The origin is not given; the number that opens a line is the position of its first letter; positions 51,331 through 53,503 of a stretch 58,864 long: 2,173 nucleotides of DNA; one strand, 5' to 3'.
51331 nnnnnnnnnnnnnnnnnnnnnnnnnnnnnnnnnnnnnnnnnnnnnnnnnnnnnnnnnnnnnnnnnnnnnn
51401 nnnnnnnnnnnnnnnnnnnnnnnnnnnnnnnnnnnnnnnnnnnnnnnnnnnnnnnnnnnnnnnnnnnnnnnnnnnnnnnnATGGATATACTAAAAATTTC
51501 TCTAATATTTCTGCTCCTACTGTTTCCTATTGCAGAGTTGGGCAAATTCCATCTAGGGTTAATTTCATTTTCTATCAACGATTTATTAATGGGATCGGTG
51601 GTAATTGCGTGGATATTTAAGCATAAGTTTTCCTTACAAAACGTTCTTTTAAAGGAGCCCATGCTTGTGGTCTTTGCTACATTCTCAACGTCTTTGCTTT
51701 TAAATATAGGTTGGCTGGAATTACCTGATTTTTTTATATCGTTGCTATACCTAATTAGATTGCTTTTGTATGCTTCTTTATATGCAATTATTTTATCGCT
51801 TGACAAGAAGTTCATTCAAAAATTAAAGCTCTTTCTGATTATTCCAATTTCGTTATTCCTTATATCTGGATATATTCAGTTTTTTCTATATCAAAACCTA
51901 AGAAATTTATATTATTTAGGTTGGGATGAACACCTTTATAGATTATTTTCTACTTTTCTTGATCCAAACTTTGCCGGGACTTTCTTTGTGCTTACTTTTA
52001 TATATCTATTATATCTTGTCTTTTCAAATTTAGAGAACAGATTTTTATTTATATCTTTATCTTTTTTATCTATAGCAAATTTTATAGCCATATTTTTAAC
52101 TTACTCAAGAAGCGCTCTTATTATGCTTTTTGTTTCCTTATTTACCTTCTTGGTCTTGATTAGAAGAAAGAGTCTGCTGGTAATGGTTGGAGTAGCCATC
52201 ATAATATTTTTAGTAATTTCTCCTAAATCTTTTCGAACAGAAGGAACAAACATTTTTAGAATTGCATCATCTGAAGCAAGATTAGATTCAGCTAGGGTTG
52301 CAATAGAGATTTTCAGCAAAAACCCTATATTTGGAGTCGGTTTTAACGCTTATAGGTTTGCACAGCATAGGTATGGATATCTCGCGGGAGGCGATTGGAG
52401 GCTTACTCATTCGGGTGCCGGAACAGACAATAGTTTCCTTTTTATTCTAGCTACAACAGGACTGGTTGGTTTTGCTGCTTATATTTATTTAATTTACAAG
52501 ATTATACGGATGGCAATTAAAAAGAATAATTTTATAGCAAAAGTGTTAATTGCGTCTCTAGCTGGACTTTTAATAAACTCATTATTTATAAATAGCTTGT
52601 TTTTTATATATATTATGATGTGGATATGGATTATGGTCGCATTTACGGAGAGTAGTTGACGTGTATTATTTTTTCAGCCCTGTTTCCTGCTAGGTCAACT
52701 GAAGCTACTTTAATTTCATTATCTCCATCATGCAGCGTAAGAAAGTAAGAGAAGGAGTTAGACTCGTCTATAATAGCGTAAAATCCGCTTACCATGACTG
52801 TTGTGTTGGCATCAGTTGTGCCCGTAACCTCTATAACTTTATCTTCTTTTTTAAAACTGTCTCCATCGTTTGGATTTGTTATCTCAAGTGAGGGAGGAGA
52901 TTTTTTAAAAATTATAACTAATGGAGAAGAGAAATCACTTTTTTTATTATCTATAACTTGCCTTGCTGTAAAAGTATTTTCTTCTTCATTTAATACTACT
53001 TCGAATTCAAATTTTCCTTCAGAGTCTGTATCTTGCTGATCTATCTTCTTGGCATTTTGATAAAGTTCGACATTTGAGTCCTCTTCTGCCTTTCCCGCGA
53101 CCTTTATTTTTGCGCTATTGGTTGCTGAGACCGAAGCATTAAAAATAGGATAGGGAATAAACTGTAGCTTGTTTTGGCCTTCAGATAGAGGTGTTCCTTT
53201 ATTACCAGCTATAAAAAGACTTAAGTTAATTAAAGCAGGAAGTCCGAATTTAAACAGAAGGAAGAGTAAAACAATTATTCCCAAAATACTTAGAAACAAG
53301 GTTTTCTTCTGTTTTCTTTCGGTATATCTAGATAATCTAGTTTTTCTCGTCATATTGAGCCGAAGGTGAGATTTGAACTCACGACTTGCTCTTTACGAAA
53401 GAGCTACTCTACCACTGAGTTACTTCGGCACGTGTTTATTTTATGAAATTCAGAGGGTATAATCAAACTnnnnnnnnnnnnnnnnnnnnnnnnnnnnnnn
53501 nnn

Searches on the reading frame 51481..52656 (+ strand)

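Call 27: search_protein_families(library=pfam, proteins=[window:51481-52656:+], max_evalue=0.001)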
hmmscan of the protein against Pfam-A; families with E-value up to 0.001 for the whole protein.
window:51481-52656:+ (392 aa): 1 family
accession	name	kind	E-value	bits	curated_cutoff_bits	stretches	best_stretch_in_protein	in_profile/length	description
PF04932.20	Wzy_C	-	1.7e-18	67.2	31.7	1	196-335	2-149/149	O-Antigen ligase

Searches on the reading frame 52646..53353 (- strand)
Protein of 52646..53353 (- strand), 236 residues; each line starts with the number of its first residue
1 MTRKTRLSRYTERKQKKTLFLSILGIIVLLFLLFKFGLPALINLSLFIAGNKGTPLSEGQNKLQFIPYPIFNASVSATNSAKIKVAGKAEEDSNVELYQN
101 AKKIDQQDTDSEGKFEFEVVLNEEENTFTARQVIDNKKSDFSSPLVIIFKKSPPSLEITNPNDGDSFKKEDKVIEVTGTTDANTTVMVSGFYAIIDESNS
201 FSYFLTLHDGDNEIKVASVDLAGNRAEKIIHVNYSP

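Call 27: search_protein_families(library=pfam, proteins=[window:52646-53353:-], max_evalue=0.001)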
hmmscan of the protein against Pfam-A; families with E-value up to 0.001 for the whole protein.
window:52646-53353:- (236 aa): 3 families
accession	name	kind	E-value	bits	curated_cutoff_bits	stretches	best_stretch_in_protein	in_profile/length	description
PF09136.16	Glucodextran_B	-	9e-17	61.2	27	1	154-233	1-80/83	Glucodextranase, domain B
PF17936.7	Big_6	-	6.1e-05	23.6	27.6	0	77-127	9-61/83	Bacterial Ig domain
PF17957.7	Big_7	-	0.00044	21.3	24.1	0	154-186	1-32/70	Bacterial Ig domain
